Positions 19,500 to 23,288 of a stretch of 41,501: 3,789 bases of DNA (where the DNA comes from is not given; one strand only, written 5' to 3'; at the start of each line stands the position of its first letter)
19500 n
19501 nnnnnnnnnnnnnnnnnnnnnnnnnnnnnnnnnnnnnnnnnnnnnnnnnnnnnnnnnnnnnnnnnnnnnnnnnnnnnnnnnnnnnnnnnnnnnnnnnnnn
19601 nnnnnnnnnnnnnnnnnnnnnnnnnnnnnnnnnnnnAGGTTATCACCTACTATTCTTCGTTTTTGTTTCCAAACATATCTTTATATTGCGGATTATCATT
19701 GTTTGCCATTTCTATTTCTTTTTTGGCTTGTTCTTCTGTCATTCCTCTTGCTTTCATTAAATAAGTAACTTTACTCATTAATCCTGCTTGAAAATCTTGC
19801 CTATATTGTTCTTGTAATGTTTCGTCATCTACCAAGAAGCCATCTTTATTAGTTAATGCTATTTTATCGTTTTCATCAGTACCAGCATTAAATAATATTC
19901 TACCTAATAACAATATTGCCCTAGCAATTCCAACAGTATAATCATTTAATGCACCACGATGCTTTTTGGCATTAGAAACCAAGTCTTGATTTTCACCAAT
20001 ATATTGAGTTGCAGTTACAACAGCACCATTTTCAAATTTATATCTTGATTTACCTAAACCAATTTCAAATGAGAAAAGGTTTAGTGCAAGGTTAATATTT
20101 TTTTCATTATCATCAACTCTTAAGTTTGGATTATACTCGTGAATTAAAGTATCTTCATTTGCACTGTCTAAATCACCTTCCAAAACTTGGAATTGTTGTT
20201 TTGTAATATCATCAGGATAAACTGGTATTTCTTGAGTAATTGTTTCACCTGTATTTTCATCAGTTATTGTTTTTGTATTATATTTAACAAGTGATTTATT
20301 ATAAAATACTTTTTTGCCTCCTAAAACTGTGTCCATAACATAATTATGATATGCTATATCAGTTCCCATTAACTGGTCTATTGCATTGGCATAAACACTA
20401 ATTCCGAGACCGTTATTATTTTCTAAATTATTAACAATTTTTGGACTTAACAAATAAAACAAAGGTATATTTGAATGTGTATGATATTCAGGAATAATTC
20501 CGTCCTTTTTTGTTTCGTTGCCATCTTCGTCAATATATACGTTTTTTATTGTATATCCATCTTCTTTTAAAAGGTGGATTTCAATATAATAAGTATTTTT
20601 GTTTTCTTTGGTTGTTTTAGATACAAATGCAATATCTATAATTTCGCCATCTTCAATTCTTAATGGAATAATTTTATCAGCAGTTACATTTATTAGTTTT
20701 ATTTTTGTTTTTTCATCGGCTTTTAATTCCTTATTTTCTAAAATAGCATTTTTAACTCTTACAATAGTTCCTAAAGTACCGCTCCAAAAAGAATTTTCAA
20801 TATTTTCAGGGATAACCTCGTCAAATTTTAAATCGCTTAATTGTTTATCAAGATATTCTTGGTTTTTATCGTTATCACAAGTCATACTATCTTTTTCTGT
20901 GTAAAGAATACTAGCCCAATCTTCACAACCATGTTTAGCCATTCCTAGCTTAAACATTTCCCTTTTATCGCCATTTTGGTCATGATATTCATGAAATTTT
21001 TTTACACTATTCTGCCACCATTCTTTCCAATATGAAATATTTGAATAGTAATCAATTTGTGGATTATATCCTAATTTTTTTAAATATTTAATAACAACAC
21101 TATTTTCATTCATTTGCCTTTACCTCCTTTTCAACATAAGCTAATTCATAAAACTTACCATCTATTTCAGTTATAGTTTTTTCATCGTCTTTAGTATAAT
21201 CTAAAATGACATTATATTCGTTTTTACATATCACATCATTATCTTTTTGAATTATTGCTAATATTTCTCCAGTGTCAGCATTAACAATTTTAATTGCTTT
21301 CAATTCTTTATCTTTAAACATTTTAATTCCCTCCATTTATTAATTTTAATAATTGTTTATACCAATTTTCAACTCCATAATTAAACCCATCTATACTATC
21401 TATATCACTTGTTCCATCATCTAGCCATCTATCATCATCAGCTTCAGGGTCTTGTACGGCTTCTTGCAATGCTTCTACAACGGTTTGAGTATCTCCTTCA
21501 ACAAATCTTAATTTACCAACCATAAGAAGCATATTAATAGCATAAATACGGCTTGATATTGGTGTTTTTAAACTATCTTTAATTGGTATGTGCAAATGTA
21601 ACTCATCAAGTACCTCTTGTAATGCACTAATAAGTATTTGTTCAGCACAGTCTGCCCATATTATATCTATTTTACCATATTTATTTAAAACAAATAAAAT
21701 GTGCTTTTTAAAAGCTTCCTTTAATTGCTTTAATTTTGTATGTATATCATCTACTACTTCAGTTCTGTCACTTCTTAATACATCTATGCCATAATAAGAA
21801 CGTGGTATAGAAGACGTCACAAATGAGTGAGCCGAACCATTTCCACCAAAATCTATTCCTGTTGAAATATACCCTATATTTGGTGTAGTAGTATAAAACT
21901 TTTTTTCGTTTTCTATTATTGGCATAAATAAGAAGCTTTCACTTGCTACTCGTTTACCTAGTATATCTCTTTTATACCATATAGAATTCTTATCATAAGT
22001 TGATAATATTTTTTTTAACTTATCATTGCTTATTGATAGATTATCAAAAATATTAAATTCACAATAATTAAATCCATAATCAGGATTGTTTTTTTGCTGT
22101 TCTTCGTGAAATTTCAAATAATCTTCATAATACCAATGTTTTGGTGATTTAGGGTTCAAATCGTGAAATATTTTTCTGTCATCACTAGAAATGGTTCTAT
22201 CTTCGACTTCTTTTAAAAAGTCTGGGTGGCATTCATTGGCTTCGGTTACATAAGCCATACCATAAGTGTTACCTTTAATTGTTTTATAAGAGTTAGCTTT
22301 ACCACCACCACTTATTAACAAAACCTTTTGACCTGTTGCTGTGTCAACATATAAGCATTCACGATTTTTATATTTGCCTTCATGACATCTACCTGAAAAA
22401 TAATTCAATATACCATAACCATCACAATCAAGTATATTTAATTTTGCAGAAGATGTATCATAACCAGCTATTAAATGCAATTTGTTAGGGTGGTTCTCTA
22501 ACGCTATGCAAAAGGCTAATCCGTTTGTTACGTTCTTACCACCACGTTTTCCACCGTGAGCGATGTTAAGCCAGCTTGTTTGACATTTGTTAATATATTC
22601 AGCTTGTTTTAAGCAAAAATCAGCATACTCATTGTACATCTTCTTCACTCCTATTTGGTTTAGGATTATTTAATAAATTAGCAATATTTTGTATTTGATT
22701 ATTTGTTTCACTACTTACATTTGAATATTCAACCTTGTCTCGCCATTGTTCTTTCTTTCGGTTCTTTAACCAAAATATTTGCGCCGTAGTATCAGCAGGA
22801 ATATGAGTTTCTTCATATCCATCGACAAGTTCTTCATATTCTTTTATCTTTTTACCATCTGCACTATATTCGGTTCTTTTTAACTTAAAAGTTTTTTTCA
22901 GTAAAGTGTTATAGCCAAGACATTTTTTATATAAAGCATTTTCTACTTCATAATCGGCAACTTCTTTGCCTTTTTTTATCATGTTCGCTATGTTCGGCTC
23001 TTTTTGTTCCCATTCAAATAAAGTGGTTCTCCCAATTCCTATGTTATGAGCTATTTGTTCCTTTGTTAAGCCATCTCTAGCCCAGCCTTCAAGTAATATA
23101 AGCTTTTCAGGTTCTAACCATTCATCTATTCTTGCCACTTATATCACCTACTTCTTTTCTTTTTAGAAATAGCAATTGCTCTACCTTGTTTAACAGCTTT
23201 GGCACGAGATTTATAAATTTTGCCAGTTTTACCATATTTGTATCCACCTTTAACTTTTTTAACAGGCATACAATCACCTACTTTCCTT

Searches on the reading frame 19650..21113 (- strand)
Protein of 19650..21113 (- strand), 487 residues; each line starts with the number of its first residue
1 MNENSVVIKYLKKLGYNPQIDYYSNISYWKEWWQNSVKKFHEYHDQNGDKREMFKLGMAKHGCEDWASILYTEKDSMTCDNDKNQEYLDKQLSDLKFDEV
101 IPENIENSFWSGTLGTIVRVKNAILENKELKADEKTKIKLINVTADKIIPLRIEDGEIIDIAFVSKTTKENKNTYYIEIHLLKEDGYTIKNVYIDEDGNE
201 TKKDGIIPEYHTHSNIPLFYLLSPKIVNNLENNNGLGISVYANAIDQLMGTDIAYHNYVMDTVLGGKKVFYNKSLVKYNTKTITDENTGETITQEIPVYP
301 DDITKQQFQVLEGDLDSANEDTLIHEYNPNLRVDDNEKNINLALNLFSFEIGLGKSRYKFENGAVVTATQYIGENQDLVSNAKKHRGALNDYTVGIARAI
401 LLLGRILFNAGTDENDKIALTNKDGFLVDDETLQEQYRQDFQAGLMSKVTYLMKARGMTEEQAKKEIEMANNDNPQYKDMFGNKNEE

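Call 32: search_protein_families(library=phrogs, proteins=[window:19650-21113:-], max_evalue=0.00001)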
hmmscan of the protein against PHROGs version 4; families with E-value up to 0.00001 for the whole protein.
window:19650-21113:- (487 aa): 1 family
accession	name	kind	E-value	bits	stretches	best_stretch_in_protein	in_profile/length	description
phrog_533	-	head and packaging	1.8e-76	258.6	1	18-484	27-490/495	portal protein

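Call 85: search_dna_similar(query=window:19650-21113:-, collection=phages, mode=protein, max_evalue=1e-10, max_rows=12)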
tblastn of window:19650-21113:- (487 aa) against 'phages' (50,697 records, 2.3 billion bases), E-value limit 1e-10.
Records with a match: 172; places in all: 172; records where one place covers at least 80% of the query: 157.
Best place of each record, by identity: <60% 172.
By first word of the organism name: Streptococcus 110; Bacillus 21; Listeria 17; Bacteriophage 7; Lactobacillus 5; bajarodcaudo 2; Oenococcus 2; Phage 2; Acutalibacter 1; Hydrogenophilus 1; and 4 more.
By host as written in the record: - 21; Listeria monocytogenes 10; Streptococcus thermophilus 10; Streptococcus thermophilus ST67009 7; Bacillus cereus 6; Bacillus thuringiensis 4; Bacillus cereus LH002 2; Streptococcus gordonii 2; and 89 more.
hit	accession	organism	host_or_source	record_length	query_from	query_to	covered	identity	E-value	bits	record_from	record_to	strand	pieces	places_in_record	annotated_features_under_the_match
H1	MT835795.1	Bacteriophage sp.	human fecal samples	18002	4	467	95%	34.6%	1e-75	264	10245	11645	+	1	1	record has no annotation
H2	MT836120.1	Bacteriophage sp.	human fecal samples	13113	12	483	97%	33.5%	2e-73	258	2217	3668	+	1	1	record has no annotation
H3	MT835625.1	Bacteriophage sp.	human fecal samples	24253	11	480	97%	32.5%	6e-50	189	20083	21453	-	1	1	record has no annotation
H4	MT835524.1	Bacteriophage sp.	human fecal samples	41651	6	473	96%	30.8%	6e-48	183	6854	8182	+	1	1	record has no annotation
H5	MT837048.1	Bacteriophage sp.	human fecal samples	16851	9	463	93%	28.5%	8e-39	156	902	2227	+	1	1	record has no annotation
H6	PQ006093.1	bajarodcaudo virus 2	Neotoma bryanti feces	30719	9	475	96%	27.7%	4e-37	151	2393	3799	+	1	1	portal protein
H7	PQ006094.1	bajarodcaudo virus 3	Neotoma bryanti feces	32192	10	474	95%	27.7%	6e-39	157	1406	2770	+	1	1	portal protein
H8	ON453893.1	Acutalibacter phage Fontainebleau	Acutalibacter muris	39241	7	467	95%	27.8%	3e-38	154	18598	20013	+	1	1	portal protein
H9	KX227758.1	Bacillus phage PfNC7401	Bacillus cereus NC7401/2455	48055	7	487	99%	25.9%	6e-29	127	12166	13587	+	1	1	portal protein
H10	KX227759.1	Bacillus phage PfIS075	Bacillus cereus IS075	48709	7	487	99%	25.9%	6e-29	127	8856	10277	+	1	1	portal protein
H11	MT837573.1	Bacteriophage sp.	human fecal samples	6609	4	464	95%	26.9%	3e-28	124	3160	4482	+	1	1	record has no annotation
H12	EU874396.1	Bacillus phage IEBH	Bacillus thuringiensis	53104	23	482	94%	25.6%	3e-28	125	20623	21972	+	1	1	portal protein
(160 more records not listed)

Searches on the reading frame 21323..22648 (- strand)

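Call 32: search_protein_families(library=phrogs, proteins=[window:21323-22648:-], max_evalue=0.00001)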
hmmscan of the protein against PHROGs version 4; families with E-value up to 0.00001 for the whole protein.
window:21323-22648:- (441 aa): 2 families
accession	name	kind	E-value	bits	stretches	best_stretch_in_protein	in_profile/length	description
phrog_2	-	head and packaging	3.3e-26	93.3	1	14-433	269-596/807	terminase large subunit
phrog_29775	-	unknown function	3.9e-17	63.6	1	35-251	4-209/212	-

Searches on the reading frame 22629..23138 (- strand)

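Call 32: search_protein_families(library=phrogs, proteins=[window:22629-23138:-], max_evalue=0.00001)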
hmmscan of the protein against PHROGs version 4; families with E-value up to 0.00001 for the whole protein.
window:22629-23138:- (169 aa): 3 families
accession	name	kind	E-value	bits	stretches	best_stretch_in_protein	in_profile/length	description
phrog_309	-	head and packaging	1.7e-45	157.4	1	1-156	135-275/319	terminase small subunit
phrog_28310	-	unknown function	2.2e-22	80.2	1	1-73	1-73/76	-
phrog_23444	-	head and packaging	1.9e-08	35.4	1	28-136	2-102/126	terminase small subunit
